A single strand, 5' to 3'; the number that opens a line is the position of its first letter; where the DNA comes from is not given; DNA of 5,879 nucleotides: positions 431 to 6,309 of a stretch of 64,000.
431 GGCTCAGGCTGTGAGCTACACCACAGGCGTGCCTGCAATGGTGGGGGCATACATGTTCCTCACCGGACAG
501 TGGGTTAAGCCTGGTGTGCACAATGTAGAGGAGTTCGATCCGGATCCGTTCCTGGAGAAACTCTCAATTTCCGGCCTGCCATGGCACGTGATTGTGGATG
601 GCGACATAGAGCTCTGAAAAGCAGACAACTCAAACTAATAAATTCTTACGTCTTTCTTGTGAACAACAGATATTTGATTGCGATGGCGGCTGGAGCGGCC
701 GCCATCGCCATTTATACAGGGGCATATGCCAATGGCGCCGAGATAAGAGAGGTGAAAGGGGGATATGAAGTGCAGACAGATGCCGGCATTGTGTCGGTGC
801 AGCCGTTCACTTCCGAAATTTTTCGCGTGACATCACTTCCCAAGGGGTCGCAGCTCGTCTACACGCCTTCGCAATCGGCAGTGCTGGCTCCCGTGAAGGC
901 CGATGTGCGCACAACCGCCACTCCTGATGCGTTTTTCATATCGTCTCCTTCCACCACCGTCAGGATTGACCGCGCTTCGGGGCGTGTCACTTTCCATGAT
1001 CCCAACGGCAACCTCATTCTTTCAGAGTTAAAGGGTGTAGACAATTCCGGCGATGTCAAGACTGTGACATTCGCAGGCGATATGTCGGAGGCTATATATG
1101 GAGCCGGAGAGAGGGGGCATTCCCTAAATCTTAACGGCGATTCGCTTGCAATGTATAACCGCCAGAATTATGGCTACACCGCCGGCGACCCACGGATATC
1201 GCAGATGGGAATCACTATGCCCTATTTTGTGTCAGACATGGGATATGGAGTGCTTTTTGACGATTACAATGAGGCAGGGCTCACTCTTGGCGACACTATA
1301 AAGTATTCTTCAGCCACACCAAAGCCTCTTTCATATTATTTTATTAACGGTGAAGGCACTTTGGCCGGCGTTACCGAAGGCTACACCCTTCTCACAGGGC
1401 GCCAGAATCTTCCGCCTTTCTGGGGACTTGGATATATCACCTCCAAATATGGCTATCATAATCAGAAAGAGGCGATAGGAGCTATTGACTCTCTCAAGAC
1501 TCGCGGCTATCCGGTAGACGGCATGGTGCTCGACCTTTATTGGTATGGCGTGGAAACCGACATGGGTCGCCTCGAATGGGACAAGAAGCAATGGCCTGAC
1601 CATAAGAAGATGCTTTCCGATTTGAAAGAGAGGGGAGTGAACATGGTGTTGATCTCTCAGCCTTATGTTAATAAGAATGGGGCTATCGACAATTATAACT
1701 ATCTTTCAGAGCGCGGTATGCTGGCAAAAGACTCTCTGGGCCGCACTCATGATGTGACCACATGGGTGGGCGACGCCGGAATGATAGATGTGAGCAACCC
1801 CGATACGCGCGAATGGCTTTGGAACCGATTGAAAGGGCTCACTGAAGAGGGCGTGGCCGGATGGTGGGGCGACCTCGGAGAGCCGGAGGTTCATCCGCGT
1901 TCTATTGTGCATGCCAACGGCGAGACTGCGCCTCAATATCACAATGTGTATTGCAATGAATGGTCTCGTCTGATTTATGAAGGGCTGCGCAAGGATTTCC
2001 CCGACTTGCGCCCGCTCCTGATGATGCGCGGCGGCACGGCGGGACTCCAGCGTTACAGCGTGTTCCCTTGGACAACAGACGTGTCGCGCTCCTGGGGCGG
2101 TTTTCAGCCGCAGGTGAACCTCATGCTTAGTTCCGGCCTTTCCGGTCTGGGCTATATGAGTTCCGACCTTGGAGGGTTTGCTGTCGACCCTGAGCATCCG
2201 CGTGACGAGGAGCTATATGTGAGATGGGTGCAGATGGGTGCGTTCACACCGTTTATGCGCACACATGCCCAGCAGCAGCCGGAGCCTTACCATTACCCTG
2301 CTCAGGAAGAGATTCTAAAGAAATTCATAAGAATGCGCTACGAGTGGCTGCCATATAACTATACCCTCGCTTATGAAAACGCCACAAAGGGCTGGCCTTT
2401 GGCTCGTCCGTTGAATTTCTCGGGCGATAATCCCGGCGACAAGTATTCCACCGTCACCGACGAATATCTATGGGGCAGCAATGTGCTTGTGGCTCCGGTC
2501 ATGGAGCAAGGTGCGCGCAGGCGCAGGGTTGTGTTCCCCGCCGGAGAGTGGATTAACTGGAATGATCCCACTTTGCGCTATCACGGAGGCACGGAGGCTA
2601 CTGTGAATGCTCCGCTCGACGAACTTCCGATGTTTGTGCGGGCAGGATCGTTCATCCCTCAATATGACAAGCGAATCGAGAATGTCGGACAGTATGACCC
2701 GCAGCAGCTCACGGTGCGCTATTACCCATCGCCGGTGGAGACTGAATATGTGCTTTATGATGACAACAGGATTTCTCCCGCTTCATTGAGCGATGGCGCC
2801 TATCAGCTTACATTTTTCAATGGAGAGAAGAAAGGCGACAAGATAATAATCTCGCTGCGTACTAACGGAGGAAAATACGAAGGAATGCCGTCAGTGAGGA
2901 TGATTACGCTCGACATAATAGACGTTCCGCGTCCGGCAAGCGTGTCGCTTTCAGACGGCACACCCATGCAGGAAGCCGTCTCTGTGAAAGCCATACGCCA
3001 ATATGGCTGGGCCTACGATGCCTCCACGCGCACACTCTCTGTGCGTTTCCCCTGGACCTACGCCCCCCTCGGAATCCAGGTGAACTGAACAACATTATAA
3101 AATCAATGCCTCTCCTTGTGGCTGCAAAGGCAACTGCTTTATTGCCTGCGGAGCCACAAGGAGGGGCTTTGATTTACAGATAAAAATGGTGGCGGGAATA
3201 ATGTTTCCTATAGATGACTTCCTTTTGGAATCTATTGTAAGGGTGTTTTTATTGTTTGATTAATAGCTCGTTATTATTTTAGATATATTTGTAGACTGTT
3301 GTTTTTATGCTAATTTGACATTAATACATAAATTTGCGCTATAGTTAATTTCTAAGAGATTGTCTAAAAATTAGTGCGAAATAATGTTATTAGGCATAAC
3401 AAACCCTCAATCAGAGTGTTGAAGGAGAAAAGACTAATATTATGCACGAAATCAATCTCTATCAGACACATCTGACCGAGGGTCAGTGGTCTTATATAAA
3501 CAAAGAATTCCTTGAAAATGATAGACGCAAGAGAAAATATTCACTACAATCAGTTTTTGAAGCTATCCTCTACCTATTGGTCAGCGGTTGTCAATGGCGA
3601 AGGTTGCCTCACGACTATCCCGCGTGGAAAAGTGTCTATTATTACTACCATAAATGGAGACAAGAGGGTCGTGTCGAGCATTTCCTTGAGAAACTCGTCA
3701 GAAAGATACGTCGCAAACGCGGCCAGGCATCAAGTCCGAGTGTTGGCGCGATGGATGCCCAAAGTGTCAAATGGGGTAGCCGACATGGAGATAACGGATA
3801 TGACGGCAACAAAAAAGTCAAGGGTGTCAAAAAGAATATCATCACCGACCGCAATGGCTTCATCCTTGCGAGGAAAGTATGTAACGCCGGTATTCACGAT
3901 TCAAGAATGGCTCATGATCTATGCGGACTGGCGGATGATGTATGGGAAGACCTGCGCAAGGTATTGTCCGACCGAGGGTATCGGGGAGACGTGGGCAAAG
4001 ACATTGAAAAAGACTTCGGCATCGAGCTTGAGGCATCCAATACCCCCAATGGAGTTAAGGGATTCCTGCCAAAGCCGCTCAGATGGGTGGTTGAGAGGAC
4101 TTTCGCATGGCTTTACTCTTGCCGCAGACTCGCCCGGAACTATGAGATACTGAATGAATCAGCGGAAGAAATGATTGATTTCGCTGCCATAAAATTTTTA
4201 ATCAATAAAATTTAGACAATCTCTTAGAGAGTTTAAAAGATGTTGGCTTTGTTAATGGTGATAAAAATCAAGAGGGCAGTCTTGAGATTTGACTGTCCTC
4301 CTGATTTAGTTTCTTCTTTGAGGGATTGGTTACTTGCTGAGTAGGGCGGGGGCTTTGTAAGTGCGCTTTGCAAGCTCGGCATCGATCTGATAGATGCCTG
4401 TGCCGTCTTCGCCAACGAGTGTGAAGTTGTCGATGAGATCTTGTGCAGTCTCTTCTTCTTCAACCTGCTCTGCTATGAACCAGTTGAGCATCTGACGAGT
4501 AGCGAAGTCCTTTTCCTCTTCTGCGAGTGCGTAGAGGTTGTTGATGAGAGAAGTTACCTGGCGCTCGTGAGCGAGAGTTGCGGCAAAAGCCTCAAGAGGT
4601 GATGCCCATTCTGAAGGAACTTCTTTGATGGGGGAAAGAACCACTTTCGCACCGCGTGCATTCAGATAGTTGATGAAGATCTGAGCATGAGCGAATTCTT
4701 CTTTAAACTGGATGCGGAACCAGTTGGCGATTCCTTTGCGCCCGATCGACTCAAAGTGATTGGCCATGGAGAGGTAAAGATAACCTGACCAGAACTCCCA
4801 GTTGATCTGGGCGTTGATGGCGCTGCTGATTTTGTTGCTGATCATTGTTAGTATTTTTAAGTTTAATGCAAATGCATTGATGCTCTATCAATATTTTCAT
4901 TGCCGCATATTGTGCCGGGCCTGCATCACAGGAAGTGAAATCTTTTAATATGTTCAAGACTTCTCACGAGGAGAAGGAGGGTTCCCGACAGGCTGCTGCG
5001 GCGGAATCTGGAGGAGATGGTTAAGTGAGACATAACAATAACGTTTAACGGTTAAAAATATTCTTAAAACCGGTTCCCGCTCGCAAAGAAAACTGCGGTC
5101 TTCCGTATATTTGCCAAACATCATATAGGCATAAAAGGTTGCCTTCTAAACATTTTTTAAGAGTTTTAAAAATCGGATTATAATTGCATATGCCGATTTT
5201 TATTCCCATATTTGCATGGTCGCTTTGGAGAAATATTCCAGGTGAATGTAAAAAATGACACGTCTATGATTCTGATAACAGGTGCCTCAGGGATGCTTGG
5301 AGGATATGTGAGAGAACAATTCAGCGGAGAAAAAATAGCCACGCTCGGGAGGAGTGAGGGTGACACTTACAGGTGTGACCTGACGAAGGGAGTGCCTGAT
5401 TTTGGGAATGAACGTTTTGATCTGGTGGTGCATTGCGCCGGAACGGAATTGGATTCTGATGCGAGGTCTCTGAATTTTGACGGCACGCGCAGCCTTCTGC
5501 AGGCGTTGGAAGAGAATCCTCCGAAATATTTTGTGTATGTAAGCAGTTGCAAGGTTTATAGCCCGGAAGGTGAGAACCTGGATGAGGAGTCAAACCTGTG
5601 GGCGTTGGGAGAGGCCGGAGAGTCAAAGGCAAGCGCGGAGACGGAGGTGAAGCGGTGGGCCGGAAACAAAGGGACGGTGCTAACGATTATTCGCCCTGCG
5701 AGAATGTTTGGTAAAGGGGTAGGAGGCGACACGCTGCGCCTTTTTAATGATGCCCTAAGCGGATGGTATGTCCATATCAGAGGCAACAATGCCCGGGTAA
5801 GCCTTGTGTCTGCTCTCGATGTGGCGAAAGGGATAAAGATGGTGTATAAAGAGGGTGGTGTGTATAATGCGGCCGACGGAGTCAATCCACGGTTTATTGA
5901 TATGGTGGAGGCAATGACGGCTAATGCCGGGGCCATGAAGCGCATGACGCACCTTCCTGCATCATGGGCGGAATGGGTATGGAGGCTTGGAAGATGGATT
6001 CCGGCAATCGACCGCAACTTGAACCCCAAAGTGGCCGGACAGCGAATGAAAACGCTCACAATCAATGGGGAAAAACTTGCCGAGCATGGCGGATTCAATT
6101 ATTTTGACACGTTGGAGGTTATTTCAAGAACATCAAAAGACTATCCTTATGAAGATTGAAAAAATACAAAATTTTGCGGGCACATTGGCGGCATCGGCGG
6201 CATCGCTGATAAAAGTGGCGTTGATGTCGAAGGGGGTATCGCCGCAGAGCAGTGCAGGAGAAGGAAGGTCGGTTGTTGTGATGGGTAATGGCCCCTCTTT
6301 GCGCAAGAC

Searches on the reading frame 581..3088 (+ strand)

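Call 49: search_protein_families(library=pfam, proteins=[window:581-3088:+])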
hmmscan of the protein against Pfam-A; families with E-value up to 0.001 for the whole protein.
window:581-3088:+ (835 aa): 4 families
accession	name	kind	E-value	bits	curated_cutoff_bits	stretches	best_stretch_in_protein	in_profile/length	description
PF01055.32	Glyco_hydro_31_2nd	-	1.7e-84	284.4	23.5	1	276-596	2-328/328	Glycosyl hydrolases family 31 TIM-barrel domain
PF21365.3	Glyco_hydro_31_3rd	-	7e-19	68.5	24.4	1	604-692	1-87/87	Glycosyl hydrolase family 31 C-terminal domain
PF13802.12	Gal_mutarotas_2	-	6.5e-13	49.8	27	1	71-229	2-178/184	Glycosyl hydrolase 31 N-terminal galactose mutarotase-like domain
PF17137.9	DUF5110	-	2.1e-09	37.7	27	1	709-781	1-70/71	Domain of unknown function (DUF5110)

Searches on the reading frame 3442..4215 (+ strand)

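Call 49: search_protein_families(library=pfam, proteins=[window:3442-4215:+])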
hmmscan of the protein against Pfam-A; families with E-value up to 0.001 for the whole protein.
window:3442-4215:+ (257 aa): 3 families
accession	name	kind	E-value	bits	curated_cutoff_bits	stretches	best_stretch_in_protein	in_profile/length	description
PF13340.11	DUF4096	-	6.2e-20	71.7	34.3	1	11-80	1-74/76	Putative transposase of IS4/5 family (DUF4096)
PF01609.27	DDE_Tnp_1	-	2.7e-16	60.3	23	1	98-244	3-191/200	Transposase DDE domain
PF13586.12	DDE_Tnp_1_2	-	3.3e-07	31.1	29.2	1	174-249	1-80/86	Transposase DDE domain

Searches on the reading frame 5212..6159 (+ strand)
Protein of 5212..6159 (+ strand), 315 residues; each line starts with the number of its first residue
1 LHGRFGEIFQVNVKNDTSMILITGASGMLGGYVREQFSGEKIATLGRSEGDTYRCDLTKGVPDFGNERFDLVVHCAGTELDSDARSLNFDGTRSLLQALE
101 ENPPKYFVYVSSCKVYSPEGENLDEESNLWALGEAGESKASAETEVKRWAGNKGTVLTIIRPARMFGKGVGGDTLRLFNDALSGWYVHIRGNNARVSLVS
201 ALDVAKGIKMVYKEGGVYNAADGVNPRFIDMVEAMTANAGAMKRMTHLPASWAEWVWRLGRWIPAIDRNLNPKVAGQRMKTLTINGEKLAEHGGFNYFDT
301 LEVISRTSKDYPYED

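Call 49: search_protein_families(library=pfam, proteins=[window:5212-6159:+])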
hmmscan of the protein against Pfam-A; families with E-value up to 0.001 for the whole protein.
window:5212-6159:+ (315 aa): 5 families
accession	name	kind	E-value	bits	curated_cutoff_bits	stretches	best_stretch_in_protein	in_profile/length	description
PF01370.27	Epimerase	-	1.7e-18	67.4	20.9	1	20-220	1-239/240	NAD dependent epimerase/dehydratase family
PF04321.23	RmlD_sub_bind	-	5.8e-08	32.6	27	1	19-168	2-154/287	RmlD substrate binding domain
PF07993.18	NAD_binding_4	-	4.6e-07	29.7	20.1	1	68-180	88-210/258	Male sterility protein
PF01073.25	3Beta_HSD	-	1.1e-05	25.1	22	1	77-170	81-186/280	3-beta hydroxysteroid dehydrogenase/isomerase family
PF13460.12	NAD_binding_10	-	0.00019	21.8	27.2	1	70-168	62-149/184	NAD(P)H-binding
